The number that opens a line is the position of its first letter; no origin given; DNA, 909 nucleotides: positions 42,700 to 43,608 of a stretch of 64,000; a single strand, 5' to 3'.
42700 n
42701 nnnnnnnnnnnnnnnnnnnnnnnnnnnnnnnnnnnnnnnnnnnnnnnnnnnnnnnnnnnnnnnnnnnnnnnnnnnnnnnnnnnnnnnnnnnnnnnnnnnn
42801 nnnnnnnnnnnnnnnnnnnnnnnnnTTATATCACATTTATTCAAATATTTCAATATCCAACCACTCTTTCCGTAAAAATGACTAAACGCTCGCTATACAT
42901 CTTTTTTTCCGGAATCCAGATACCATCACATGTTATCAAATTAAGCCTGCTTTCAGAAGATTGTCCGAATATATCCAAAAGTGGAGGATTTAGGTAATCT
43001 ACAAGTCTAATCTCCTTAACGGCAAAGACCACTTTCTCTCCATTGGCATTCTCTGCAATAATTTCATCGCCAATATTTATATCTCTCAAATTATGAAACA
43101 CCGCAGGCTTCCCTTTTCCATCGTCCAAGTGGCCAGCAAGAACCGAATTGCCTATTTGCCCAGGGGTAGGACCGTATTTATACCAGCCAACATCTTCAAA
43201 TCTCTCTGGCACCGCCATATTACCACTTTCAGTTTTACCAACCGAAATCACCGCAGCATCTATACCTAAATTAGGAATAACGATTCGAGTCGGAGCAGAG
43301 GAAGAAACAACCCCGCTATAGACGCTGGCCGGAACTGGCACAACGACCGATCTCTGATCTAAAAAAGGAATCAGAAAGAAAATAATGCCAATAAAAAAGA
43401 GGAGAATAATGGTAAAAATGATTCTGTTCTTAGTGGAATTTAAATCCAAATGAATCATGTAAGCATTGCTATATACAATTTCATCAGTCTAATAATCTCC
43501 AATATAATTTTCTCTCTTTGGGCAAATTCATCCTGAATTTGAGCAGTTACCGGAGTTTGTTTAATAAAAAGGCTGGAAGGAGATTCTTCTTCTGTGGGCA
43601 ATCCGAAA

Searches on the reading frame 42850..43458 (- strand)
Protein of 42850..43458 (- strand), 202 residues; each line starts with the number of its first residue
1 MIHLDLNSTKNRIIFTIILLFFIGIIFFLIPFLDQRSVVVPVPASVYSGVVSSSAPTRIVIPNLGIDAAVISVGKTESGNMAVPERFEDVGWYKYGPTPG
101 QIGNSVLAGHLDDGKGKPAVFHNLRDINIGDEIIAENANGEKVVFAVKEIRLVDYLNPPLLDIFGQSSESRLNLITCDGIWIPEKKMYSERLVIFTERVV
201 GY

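Call 72: search_protein_families(library=pfam, proteins=[window:42850-43458:-], max_evalue=0.0001)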
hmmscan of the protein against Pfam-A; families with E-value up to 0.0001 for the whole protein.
window:42850-43458:- (202 aa): 1 family
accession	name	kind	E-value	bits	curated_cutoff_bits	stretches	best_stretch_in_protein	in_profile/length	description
PF04203.18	Sortase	-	7.8e-23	81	26.6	1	59-199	1-125/125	Sortase domain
